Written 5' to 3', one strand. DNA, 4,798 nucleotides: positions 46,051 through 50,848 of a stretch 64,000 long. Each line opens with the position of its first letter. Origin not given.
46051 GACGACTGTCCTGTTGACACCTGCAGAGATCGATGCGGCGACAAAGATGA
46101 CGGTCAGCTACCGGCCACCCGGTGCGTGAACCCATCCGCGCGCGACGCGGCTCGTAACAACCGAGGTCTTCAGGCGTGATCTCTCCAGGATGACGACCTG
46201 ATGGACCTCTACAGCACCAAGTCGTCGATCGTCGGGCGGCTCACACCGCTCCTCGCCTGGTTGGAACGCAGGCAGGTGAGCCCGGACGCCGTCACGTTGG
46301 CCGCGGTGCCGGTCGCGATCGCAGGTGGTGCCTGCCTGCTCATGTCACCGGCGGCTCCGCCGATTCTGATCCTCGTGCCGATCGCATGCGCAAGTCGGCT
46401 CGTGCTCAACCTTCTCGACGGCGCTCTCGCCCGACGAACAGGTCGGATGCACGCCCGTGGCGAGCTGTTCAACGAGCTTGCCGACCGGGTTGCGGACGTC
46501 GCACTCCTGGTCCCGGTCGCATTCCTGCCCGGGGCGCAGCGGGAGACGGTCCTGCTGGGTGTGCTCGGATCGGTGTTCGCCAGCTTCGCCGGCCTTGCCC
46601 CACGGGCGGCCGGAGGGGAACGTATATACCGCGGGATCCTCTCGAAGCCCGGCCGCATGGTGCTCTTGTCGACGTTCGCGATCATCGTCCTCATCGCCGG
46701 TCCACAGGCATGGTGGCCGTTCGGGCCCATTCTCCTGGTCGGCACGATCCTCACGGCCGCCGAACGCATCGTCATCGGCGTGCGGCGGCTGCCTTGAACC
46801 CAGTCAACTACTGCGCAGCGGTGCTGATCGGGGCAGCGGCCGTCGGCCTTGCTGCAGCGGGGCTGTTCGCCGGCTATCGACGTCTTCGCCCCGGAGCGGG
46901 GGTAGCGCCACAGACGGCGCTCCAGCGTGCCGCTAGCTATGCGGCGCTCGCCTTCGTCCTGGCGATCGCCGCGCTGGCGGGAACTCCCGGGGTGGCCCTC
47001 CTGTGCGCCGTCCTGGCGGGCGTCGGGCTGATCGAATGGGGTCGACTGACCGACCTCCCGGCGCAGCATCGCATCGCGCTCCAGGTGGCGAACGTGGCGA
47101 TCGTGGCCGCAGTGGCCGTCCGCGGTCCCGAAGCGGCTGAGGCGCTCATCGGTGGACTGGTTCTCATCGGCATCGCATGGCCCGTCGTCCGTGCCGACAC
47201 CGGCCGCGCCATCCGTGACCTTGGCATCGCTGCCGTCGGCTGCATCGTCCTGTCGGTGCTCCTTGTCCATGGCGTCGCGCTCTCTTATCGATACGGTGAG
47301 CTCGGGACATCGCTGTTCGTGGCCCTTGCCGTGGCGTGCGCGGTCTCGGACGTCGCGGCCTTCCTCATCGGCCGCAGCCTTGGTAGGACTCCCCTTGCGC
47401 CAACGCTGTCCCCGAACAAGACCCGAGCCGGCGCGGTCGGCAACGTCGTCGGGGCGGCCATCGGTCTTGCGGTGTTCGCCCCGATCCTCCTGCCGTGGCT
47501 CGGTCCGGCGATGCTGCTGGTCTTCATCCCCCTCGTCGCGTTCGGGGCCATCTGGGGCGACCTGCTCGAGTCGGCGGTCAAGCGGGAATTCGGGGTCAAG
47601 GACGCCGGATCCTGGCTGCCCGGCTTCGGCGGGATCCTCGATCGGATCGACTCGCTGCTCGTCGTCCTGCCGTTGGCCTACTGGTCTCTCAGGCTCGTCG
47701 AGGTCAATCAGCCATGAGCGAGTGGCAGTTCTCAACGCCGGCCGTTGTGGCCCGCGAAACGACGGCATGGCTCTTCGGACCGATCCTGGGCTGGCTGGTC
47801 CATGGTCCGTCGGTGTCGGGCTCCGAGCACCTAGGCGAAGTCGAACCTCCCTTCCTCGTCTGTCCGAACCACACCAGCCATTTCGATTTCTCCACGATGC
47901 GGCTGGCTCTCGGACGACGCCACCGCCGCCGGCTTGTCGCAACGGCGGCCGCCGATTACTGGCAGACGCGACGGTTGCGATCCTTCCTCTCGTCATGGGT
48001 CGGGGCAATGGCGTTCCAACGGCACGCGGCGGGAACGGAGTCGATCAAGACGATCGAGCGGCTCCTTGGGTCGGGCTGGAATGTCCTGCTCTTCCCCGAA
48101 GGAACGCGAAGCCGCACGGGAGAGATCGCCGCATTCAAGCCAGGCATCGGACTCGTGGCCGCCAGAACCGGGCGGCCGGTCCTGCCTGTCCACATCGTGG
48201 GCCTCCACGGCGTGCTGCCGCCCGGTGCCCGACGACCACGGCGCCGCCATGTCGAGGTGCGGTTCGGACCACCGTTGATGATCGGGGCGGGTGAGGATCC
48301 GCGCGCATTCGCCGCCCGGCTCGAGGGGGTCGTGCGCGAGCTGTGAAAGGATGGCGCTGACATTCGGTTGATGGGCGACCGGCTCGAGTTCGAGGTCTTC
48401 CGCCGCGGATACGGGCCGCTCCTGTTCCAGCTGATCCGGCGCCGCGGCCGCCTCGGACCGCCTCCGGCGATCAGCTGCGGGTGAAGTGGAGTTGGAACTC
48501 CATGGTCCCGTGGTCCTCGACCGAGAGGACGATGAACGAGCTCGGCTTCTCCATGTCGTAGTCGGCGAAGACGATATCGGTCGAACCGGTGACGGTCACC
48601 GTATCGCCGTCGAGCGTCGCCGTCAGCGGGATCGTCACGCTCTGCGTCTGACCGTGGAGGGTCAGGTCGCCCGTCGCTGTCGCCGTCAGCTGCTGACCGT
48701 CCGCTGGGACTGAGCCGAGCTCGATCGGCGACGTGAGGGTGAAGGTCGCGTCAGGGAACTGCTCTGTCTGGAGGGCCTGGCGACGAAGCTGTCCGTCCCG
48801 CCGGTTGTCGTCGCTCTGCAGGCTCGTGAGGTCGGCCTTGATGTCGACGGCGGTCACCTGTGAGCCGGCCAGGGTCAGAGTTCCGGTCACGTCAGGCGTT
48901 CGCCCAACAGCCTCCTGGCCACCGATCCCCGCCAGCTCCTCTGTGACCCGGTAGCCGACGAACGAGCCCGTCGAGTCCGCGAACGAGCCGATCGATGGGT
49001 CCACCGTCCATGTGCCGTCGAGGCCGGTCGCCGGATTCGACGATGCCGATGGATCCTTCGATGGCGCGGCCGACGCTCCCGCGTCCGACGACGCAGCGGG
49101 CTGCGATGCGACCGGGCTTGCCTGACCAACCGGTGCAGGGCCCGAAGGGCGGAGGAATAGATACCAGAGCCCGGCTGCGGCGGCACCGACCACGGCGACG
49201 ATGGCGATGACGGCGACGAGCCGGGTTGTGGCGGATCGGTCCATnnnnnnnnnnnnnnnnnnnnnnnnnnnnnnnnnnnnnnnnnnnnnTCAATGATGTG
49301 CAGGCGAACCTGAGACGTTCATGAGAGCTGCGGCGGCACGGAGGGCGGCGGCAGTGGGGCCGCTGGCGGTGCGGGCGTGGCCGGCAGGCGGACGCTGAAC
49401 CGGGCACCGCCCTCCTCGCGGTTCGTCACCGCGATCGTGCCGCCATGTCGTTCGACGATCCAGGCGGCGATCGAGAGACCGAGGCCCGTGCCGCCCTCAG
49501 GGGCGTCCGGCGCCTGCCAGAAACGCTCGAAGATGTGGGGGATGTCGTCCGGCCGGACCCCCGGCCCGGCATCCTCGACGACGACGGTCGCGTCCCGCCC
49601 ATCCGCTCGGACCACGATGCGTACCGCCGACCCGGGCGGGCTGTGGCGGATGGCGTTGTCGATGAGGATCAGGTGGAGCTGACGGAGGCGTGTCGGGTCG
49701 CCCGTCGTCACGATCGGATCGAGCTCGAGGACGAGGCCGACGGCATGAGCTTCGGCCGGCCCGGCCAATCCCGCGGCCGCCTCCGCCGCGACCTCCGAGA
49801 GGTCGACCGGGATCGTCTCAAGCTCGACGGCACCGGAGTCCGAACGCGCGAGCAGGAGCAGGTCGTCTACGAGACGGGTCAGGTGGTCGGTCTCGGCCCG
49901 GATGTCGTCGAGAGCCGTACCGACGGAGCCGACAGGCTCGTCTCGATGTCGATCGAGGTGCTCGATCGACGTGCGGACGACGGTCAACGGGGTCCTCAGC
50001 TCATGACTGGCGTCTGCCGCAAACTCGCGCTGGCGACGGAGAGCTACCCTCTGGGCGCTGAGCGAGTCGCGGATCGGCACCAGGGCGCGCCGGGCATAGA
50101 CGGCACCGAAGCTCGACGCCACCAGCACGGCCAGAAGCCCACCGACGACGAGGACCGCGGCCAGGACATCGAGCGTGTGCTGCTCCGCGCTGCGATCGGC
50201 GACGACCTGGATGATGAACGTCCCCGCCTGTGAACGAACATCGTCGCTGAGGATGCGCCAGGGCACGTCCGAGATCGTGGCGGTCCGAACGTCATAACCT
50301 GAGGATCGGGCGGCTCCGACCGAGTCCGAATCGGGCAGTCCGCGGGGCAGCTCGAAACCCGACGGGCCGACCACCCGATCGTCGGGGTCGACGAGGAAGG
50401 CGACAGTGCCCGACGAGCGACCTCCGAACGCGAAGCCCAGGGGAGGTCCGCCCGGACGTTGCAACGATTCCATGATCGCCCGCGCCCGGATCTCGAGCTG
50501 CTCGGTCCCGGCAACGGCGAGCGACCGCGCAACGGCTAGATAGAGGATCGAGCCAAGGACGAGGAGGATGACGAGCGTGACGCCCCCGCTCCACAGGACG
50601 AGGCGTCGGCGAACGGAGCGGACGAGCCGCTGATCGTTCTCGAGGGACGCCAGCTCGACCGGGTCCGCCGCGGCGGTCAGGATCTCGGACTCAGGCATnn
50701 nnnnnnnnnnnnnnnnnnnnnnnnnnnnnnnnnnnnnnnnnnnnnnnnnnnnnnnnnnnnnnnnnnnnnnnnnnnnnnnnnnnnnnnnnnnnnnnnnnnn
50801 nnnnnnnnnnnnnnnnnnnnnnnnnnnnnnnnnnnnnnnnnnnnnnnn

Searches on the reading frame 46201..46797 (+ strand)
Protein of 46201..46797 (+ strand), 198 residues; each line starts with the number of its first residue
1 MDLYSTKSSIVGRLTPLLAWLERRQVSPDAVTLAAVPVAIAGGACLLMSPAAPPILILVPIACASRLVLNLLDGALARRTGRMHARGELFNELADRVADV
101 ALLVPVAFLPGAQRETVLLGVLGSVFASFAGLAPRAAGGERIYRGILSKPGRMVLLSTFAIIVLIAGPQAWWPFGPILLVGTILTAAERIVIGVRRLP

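Call 30: search_protein_families(library=pfam, max_evalue=0.001, proteins=[window:46201-46797:+])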
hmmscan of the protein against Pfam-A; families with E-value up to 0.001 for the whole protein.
window:46201-46797:+ (198 aa): 1 family
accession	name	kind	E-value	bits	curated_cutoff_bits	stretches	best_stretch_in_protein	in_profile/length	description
PF01066.26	CDP-OH_P_transf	-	6.3e-05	23.8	22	1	28-174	4-138/152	CDP-alcohol phosphatidyltransferase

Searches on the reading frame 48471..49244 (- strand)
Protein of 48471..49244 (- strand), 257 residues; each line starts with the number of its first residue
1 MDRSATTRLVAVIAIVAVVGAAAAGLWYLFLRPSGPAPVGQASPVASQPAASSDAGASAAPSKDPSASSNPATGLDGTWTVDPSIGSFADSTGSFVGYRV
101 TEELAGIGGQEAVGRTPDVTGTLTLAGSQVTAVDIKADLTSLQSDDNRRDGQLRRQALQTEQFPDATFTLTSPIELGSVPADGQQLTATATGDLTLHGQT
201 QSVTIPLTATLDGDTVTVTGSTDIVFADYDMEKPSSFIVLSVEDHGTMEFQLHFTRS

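Call 30: search_protein_families(library=pfam, max_evalue=0.001, proteins=[window:48471-49244:-])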
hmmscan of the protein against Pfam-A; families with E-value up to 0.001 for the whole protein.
window:48471-49244:- (257 aa): 1 family
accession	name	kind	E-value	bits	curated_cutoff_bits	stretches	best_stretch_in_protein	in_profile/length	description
PF04264.18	YceI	-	3.1e-24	86.5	23.7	1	90-254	4-150/150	YceI-like domain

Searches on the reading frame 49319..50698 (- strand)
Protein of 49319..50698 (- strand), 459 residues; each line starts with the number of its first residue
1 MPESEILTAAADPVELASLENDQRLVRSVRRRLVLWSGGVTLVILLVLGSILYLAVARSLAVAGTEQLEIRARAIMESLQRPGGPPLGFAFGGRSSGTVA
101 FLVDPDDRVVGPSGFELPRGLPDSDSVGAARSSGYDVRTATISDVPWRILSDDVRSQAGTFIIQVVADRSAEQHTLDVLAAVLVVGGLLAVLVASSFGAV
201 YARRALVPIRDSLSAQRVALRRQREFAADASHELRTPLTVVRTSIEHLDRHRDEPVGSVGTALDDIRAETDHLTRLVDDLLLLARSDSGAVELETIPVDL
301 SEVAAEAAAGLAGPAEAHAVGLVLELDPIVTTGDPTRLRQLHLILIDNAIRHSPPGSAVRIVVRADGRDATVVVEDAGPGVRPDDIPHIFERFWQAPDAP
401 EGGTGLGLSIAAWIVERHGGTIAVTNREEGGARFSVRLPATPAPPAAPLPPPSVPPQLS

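Call 30: search_protein_families(library=pfam, max_evalue=0.001, proteins=[window:49319-50698:-])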
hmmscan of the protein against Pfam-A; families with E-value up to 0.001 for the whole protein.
window:49319-50698:- (459 aa): 3 families
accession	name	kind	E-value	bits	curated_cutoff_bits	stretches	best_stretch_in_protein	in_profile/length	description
PF02518.31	HATPase_c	-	2.2e-28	99.3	26.4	1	333-441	1-110/111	Histidine kinase-, DNA gyrase B-, and HSP90-like ATPase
PF00512.31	HisKA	-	2.2e-16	60.1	26.9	1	223-289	2-66/66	His Kinase A (phospho-acceptor) domain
PF13581.12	HATPase_c_2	-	0.00017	22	27.4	1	347-408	41-104/127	Histidine kinase-like ATPase domain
